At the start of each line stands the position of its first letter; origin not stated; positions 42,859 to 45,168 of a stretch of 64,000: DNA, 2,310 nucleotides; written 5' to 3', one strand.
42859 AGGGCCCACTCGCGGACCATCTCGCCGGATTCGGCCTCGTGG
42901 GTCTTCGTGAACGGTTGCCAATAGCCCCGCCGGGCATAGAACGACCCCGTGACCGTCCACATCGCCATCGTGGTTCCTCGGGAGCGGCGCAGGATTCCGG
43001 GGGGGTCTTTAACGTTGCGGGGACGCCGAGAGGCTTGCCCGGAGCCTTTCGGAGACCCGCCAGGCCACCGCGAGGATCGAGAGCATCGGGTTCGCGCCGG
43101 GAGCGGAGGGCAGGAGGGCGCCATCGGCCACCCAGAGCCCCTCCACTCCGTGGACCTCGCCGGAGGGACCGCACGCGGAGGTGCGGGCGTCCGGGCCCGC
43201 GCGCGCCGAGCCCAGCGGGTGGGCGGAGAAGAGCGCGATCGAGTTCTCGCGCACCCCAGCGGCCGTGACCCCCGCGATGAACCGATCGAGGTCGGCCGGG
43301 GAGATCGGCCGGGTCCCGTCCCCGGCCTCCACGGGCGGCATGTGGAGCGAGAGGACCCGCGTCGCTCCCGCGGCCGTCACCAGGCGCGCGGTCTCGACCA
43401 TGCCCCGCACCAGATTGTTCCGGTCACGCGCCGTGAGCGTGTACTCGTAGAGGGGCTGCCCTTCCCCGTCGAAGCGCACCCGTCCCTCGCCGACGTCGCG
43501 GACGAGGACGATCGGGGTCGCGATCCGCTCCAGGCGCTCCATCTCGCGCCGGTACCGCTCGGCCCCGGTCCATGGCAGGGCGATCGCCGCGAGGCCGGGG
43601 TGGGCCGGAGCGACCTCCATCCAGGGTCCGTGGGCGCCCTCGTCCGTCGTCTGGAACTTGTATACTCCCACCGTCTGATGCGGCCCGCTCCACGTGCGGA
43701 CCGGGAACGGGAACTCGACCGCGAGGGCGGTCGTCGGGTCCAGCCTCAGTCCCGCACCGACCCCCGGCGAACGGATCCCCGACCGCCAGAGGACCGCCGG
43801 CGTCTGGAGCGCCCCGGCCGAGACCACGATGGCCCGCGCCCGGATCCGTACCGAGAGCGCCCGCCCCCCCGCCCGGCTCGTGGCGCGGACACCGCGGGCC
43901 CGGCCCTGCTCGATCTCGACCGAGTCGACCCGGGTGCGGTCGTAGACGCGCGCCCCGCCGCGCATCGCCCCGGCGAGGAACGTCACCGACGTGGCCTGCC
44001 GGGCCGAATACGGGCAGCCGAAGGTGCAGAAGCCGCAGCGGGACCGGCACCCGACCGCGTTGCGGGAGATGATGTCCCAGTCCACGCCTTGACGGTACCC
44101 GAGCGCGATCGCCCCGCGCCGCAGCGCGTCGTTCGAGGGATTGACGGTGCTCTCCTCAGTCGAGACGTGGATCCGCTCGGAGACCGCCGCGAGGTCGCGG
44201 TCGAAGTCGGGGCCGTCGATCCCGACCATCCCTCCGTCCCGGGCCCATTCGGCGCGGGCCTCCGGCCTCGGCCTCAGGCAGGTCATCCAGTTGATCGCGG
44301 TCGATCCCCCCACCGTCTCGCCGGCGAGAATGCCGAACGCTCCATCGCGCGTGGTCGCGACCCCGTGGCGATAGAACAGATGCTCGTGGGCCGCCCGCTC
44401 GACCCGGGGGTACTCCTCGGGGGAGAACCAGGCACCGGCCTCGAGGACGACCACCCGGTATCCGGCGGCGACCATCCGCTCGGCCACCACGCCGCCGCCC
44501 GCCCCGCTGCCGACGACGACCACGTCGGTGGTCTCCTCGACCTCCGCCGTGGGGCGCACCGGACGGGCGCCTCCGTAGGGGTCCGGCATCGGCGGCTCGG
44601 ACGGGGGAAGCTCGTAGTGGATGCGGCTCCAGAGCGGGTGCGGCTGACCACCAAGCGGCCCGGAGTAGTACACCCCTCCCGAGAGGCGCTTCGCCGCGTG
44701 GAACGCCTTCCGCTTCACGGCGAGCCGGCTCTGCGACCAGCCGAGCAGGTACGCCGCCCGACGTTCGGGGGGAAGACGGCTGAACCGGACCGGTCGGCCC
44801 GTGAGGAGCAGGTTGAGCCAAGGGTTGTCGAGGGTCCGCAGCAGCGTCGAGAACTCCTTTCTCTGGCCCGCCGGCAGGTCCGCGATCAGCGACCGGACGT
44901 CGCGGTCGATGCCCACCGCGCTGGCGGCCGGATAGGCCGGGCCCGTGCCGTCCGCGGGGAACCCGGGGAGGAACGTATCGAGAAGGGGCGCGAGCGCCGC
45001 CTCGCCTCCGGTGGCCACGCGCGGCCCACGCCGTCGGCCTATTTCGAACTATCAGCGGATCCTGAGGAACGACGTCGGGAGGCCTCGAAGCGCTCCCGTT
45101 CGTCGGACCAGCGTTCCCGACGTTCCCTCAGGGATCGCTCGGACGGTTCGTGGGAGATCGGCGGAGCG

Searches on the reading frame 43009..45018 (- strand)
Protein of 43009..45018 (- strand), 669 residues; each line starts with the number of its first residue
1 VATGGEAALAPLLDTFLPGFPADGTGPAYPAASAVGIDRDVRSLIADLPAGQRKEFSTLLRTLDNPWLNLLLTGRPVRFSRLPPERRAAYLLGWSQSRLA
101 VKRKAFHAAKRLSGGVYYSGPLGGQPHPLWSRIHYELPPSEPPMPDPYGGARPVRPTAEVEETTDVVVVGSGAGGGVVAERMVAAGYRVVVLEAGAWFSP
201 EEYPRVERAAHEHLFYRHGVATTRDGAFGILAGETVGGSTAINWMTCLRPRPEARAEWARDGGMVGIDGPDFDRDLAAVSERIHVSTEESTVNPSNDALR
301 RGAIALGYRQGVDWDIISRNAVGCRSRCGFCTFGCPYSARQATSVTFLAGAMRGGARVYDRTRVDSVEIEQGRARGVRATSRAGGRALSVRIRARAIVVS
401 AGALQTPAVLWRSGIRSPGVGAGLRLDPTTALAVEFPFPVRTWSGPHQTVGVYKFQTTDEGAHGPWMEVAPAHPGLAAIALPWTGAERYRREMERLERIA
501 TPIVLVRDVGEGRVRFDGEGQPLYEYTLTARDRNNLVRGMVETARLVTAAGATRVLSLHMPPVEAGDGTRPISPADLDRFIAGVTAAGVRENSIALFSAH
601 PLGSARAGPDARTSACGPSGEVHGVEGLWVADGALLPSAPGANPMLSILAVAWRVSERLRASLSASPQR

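Call 74: search_protein_families(library=pfam, proteins=[window:43009-45018:-], max_evalue=0.001)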
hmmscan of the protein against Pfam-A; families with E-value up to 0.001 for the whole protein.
window:43009-45018:- (669 aa): 5 families
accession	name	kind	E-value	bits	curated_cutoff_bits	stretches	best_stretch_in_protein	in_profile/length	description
PF00732.25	GMC_oxred_N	-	2.6e-45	155.4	23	1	213-428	3-217/218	GMC oxidoreductase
PF05199.19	GMC_oxred_C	-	1.3e-18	68.3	24.6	1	511-652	4-139/139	GMC oxidoreductase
PF01266.30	DAO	-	3.8e-06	27.1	27.9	0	347-439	155-247/353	FAD dependent oxidoreductase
PF00890.30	FAD_binding_2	-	1.6e-05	24.7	20.4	0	342-406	143-206/414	FAD binding domain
PF13450.12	NAD_binding_8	-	0.00071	20.2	21.9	0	168-195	1-28/68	NAD(P)-binding Rossmann-like domain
